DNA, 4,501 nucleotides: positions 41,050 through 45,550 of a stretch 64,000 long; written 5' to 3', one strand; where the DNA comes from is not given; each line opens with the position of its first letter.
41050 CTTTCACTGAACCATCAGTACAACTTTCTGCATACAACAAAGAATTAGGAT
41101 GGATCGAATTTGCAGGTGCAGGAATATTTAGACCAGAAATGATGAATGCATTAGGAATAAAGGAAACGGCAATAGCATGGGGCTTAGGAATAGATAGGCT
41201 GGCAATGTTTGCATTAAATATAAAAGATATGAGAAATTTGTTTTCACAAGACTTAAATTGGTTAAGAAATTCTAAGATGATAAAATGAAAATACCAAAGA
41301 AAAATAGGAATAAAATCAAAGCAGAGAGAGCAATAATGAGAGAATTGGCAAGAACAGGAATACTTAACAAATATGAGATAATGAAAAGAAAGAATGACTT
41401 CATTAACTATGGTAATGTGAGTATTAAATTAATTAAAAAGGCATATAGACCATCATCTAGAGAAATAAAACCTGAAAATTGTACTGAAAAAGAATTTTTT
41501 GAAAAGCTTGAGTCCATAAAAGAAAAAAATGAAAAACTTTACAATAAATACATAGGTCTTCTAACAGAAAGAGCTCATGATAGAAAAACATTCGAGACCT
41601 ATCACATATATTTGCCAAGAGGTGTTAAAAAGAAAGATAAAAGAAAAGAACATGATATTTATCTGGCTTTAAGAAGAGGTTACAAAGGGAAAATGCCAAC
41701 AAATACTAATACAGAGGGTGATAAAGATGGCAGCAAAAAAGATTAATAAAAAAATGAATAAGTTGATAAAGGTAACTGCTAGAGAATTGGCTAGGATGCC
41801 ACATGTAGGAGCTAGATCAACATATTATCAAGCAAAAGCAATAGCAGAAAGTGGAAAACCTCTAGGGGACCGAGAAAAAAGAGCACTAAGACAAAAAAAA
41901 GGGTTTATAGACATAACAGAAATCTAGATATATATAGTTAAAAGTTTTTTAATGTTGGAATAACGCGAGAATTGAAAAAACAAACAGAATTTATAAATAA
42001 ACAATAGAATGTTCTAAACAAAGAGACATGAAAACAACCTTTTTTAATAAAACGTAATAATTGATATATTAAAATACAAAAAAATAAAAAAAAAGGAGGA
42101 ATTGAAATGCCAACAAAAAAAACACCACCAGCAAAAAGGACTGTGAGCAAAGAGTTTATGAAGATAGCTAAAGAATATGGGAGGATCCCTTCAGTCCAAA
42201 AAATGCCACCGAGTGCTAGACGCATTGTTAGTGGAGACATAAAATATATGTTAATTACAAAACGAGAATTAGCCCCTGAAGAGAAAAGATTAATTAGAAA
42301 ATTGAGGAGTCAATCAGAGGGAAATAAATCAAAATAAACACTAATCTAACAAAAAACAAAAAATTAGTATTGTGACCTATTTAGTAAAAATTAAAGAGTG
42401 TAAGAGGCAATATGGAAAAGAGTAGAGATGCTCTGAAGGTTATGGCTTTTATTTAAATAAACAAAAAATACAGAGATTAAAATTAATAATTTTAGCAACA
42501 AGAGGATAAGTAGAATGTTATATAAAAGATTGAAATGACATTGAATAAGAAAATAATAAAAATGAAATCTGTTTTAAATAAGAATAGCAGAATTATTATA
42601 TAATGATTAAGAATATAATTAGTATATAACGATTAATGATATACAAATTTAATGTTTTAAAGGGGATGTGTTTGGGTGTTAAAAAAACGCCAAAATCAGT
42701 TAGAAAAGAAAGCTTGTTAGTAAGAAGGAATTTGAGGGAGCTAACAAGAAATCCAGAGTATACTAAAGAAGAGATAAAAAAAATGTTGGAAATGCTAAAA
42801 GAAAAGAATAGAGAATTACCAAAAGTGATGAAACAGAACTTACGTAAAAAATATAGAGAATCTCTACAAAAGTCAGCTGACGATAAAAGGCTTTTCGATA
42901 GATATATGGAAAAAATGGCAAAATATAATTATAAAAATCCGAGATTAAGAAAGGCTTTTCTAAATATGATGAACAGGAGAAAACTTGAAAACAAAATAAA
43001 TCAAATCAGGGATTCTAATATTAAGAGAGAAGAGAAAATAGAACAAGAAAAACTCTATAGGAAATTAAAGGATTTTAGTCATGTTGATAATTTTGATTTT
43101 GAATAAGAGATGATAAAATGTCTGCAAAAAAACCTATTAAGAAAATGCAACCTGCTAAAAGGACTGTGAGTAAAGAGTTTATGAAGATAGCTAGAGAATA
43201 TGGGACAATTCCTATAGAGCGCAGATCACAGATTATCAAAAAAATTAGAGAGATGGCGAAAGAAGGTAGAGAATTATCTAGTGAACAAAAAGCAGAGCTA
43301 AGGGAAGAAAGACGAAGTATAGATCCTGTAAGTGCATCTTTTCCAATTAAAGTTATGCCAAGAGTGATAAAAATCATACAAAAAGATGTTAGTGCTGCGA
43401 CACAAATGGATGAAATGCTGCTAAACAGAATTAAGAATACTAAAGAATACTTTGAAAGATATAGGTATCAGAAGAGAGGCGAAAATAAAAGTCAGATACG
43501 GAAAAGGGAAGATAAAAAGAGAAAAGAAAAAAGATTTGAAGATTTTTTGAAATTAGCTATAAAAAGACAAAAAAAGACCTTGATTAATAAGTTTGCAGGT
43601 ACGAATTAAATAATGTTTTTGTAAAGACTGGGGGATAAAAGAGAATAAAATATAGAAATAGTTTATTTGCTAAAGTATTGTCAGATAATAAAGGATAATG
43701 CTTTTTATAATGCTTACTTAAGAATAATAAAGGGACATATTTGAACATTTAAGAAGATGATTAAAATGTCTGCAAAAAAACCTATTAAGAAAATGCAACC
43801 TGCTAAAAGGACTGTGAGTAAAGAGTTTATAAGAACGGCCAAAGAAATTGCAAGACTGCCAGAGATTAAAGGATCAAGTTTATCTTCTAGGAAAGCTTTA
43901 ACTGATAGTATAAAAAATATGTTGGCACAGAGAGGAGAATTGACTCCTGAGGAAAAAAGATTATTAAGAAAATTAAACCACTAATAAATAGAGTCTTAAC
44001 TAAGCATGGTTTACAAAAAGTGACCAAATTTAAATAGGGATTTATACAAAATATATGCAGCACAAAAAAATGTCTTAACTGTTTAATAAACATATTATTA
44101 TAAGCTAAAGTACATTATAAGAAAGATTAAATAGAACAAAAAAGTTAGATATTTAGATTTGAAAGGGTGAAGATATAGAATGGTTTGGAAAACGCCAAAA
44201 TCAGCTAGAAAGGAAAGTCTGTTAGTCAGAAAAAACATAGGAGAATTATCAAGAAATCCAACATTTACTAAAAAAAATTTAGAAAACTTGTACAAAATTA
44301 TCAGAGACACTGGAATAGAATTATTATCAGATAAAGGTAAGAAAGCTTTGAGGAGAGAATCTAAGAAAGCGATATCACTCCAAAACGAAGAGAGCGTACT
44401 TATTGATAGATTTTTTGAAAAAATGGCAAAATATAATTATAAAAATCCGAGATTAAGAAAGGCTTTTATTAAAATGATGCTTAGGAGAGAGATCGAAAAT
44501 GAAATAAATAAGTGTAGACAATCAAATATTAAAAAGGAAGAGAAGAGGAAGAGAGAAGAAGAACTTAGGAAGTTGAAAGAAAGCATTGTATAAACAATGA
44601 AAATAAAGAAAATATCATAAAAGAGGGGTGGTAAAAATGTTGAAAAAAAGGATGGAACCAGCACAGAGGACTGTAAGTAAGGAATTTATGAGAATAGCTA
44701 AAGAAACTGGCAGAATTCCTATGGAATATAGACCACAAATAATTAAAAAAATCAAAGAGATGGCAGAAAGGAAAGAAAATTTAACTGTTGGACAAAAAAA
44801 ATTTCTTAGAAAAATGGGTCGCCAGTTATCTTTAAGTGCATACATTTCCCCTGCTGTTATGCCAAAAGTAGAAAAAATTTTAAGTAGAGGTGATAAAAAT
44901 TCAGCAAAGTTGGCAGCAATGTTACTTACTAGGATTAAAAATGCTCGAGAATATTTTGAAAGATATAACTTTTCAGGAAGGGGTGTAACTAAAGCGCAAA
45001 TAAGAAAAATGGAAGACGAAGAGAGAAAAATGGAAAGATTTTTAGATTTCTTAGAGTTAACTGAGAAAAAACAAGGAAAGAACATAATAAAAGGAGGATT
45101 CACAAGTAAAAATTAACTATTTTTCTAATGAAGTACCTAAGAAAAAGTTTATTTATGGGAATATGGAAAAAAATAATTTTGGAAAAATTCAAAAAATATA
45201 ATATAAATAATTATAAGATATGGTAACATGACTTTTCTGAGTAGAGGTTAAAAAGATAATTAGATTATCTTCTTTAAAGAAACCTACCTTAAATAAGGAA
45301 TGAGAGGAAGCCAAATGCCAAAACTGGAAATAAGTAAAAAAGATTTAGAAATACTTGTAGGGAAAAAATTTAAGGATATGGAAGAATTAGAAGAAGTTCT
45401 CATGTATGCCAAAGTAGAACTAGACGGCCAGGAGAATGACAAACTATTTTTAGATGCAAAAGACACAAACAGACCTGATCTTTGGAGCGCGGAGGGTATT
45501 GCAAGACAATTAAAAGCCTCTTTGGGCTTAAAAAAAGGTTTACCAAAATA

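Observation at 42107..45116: Tandemly duplicated three-gene cassette (A-short, B, A-long) with 51-69 nt perfect DNA repeats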

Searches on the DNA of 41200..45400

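Call 32: search_rna_families(source=window, start=41200, end=45400, threshold=evalue, max_evalue=1)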
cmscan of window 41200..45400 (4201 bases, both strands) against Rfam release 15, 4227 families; matches with E-value up to 1: 0.
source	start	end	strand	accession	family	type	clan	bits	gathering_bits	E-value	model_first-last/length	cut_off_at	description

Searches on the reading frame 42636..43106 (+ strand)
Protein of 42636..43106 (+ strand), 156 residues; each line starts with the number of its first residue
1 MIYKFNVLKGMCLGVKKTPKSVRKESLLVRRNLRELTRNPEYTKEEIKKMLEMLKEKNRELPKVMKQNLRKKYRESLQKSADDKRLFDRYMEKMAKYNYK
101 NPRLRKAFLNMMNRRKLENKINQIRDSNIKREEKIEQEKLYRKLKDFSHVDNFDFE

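Call 7: search_protein_families(library=pfam, proteins=[window:42636-43106:+], max_evalue=1)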
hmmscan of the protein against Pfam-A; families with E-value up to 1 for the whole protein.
window:42636-43106:+ (156 aa): 3 families
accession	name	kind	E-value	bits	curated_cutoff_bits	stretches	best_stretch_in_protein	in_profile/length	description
PF11918.13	Peptidase_S41_N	-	0.026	15.1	26.6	1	44-97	36-92/129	N-terminal domain of Peptidase_S41 in eukaryotic IRBP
PF17020.10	DUF5097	-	0.031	15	29.7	1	31-70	78-116/119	Domain of unknown function (DUF5097)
PF24688.1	SseK_NleB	-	0.42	10.2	25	1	66-136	97-168/317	SseK/NleB family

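Call 8: search_protein_families(library=phrogs, proteins=[window:42636-43106:+], max_evalue=1)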
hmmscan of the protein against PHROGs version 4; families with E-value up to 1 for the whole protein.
window:42636-43106:+ (156 aa): 4 families
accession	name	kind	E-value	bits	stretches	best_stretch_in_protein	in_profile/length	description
phrog_34772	-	unknown function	0.018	15.8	1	34-57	36-57/60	-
phrog_35200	-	unknown function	0.035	14.2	1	37-83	116-159/341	-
phrog_20546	-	unknown function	0.065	14.5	1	65-106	103-144/172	-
phrog_9837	-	unknown function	0.092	13.4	1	32-81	64-113/120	-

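Call 12: find_homologous_proteins(query=window:42636-43106:+, max_evalue=0.01)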
Query window:42636-43106:+ (156 aa): 2 proteins with E <= 0.01 among 49 candidates.
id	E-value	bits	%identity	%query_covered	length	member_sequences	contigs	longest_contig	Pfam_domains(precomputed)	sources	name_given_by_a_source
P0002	6.1e-80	284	99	92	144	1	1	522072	-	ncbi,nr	ncbi:MAG: hypothetical protein N3D73_01195 [Candidatus Diapherotrites archaeon]|nr:hypothetical prot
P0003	1.1e-28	118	51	74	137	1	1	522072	-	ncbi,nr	ncbi:MAG: hypothetical protein N3D73_01210 [Candidatus Diapherotrites archaeon]|nr:hypothetical prot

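Call 19: find_homologous_proteins(query=A4, max_evalue=1)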
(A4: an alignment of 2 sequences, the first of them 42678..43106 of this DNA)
Query A4 (2 sequences) (142 aa, profile of the alignment): 2 proteins with E <= 1 among 1816 candidates.
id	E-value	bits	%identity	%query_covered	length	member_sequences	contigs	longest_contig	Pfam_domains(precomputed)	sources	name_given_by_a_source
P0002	1.4e-73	264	100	100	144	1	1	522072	-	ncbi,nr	ncbi:MAG: hypothetical protein N3D73_01195 [Candidatus Diapherotrites archaeon]|nr:hypothetical prot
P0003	9.2e-70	251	51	81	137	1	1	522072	-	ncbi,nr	ncbi:MAG: hypothetical protein N3D73_01210 [Candidatus Diapherotrites archaeon]|nr:hypothetical prot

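Call 37: search_protein_families(library=padloc, proteins=[window:42672-43106:+], max_evalue=1)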
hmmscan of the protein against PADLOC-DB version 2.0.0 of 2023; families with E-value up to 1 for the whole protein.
window:42672-43106:+ (144 aa): 0 families

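Call 38: search_protein_families(library=ncbifam, proteins=[window:42672-43106:+], max_evalue=1)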
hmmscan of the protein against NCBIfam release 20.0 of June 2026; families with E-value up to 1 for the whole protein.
window:42672-43106:+ (144 aa): 7 families
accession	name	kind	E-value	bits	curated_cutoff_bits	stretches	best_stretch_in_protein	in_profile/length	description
TIGR03379.1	glycerol3P_GlpC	equivalog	0.0061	15.4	279.9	1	35-103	126-190/397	anaerobic glycerol-3-phosphate dehydrogenase subunit GlpC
NF045906.1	LysophlipPlaALeg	equivalog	0.015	14.5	450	1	19-114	168-261/305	GDSL family lysophospholipase PlaA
NF008369.0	PRK11168.1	equivalog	0.015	14.2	278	1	32-106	127-198/401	anaerobic glycerol-3-phosphate dehydrogenase subunit C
NF033858.1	ABC2_perm_RbbA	equivalog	0.061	11.2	1050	1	80-144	221-288/909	ribosome-associated ATPase/putative transporter RbbA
NF011909.0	PRK15382.1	subfamily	0.062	12.5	595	1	54-121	111-177/329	NleB family type III secretion system effector arginine glycosyltransferase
NF042913.1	CyRepA1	equivalog_domain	0.076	11.9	200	1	18-125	412-519/595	plasmid replication protein, CyRepA1 family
NF008155.0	PRK10907.1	equivalog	0.12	11.7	335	1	86-135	6-55/276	rhomboid family intramembrane serine protease GlpG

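Call 40: search_solved_structures(query=A4, max_evalue=10)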
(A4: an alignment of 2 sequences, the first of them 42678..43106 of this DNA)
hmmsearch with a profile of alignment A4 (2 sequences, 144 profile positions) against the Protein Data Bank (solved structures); distinct sequences matched with E-value up to 10: 6.
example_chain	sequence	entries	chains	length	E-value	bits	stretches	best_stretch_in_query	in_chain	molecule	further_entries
3edp_A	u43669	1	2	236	0.11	15.9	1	11-60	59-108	Lin2111 protein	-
1ywq_A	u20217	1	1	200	0.6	13.5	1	10-40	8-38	Nitroreductase family protein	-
2lep_A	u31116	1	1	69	0.86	13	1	87-132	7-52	Rhomboid protease glpG 1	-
2mja_A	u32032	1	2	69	1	12.7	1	87-132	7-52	Rhomboid protease GlpG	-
4hdd_A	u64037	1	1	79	1.8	11.9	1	87-131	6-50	Rhomboid protease GlpG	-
8g9k_A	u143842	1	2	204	8.3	9.8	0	30-66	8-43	THR2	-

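Call 50: predict_structure(alignment_id=A4)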
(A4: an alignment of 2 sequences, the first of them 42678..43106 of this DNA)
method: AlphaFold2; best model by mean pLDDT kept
length: 142 residues; sequences in the alignment: 2
mean_pLDDT: 65.5   pTM: 0.40
mean pLDDT of the five models: 65.5, 63.6, 60.9, 56.7, 50.7
residues with pLDDT >= 90: 0; 70-90: 39; 50-70: 93; < 50: 10
segments of 3 or more residues with pLDDT < 50: 136-142
pLDDT, mean of each block of 10 residues (from residue 1): 60 66 56 59 64 68 65 67 62 67 74 80 82 53 31
secondary structure, 60 per line:
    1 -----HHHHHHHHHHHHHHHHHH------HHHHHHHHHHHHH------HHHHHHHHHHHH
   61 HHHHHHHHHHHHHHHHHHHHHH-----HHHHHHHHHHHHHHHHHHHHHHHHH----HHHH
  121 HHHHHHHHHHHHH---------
elements in order: H6-23 H30-42 H49-82 H88-112 H117-133

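Call 55: find_related_loci(query=A4, collection=viral_contigs, flank=5000)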
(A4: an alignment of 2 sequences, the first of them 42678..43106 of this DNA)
Query A4 (142 aa) in viral_contigs; peptide patterns used: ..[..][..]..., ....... (x = any residue, [..] = any of these).
42 stretches matched a pattern, but none encodes a relative of the query by tblastn (E <= 1e-3).

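Call 57: search_dna_similar(query=window:42672-43106:+, collection=phages, mode=protein, max_evalue=0.01, max_rows=10)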
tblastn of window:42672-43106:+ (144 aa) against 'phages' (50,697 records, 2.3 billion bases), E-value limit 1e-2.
No match.

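Call 68: fold_search(model_id=the predicted structure, library=pdb)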
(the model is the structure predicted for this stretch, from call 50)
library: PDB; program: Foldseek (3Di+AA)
matches with E <= 10: 7; with E <= 0.001: 0
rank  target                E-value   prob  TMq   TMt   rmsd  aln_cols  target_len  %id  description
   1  8fbj                  2.3e+00  0.16  0.30  0.16  20.4       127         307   19  Improving the secretion of designed protein assemblies through negative design of cryptic transmembrane domains (released 2023-03-22)
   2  5j1f_A                4.1e+00  0.06  0.25  0.20  17.7       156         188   12  Structure of the spectrin repeats 5 and 6 of the plakin domain of plectin (released 2016-07-20)
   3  3plt_C                6.2e+00  0.09  0.30  0.22  17.5       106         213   21  Crystal structure of Lsp1 from Saccharomyces cerevisiae (released 2011-06-22)
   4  9och_B                6.2e+00  0.05  0.27  0.09  21.1       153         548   13  Transporter associated with antigen processing (TAP) bound to the viral protein hUS6 in the outward-facing open state (released 2025-09-10)
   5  8hvj_C                7.0e+00  0.04  0.24  0.16  11.2       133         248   14  The structure of the E. coli mRNA endoonuclease YiCC (released 2023-12-27)
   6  6a93_B                8.3e+00  0.04  0.25  0.12  24.0       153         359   12  Crystal structure of 5-HT2AR in complex with risperidone (released 2019-02-13)
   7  6vvv_F                1.0e+01  0.06  0.24  0.12  11.2       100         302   14  Crystal structure of a Mycobacterium smegmatis transcription initiation complex with Rifampicin-resistant RNA polymera (released 2020-10-21)

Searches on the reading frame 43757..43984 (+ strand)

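Call 7: search_protein_families(library=pfam, proteins=[window:43757-43984:+], max_evalue=1)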
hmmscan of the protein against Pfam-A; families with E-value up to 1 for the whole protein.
window:43757-43984:+ (75 aa): 2 families
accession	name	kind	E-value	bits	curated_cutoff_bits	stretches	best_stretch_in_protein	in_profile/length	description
PF10565.14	NMDAR2_C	-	0.11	11.9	25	1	7-53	43-88/640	N-methyl D-aspartate receptor 2B3 C-terminus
PF14163.11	SieB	-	0.17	11.9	26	0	6-38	71-103/147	Super-infection exclusion protein B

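Call 8: search_protein_families(library=phrogs, proteins=[window:43757-43984:+], max_evalue=1)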
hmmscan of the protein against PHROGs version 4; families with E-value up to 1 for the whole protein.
window:43757-43984:+ (75 aa): 0 families

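Call 37: search_protein_families(library=padloc, proteins=[window:43766-43984:+], max_evalue=1)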
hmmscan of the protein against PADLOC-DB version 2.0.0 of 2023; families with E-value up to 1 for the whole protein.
window:43766-43984:+ (72 aa): 0 families

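Call 38: search_protein_families(library=ncbifam, proteins=[window:43766-43984:+], max_evalue=1)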
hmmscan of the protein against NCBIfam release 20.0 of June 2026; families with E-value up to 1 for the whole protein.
window:43766-43984:+ (72 aa): 0 families

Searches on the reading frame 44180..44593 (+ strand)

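Call 7: search_protein_families(library=pfam, proteins=[window:44180-44593:+], max_evalue=1)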
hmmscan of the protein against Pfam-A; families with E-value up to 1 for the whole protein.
window:44180-44593:+ (137 aa): 0 families

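Call 8: search_protein_families(library=phrogs, proteins=[window:44180-44593:+], max_evalue=1)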
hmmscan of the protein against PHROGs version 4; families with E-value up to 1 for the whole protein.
window:44180-44593:+ (137 aa): 3 families
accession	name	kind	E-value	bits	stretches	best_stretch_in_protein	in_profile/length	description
phrog_1680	-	unknown function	0.0017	19.5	1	69-125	73-126/141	-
phrog_5989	-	head and packaging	0.015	15.4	1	68-115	75-120/347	terminase large subunit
phrog_35759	-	unknown function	0.52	11.1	1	99-109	11-21/27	-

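Call 37: search_protein_families(library=padloc, proteins=[window:44180-44593:+], max_evalue=1)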
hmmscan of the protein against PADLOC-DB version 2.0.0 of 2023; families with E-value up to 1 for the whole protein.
window:44180-44593:+ (137 aa): 0 families

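Call 38: search_protein_families(library=ncbifam, proteins=[window:44180-44593:+], max_evalue=1)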
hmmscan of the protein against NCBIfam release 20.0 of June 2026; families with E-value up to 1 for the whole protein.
window:44180-44593:+ (137 aa): 1 family
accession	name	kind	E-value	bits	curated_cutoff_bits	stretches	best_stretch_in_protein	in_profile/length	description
NF008155.0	PRK10907.1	equivalog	0.25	10.6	335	1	86-128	6-48/276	rhomboid family intramembrane serine protease GlpG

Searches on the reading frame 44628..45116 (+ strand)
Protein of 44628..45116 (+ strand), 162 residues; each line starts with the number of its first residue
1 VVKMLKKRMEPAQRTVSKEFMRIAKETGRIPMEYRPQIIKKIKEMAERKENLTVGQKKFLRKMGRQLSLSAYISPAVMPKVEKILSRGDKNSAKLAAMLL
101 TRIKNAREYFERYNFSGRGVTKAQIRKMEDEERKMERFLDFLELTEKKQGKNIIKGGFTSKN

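Call 7: search_protein_families(library=pfam, proteins=[window:44628-45116:+], max_evalue=1)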
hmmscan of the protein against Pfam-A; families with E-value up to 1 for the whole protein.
window:44628-45116:+ (162 aa): 0 families

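Call 8: search_protein_families(library=phrogs, proteins=[window:44628-45116:+], max_evalue=1)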
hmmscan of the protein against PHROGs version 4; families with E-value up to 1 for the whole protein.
window:44628-45116:+ (162 aa): 4 families
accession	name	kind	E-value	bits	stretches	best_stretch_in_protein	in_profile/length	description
phrog_8339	-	unknown function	0.031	15.4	1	43-101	10-69/80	-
phrog_36882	-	unknown function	0.11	13.3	1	9-66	94-152/168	-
phrog_17249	-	unknown function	0.23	12.8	1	89-147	27-88/103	-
phrog_16010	-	moron, auxiliary metabolic gene and host takeover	0.24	12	1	8-74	119-184/208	glycosyltransferase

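Call 37: search_protein_families(library=padloc, proteins=[window:44637-45116:+], max_evalue=1)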
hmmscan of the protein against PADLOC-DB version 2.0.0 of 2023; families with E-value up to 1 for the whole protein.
window:44637-45116:+ (159 aa): 0 families

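Call 38: search_protein_families(library=ncbifam, proteins=[window:44637-45116:+], max_evalue=1)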
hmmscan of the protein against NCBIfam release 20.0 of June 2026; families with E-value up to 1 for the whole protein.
window:44637-45116:+ (159 aa): 0 families
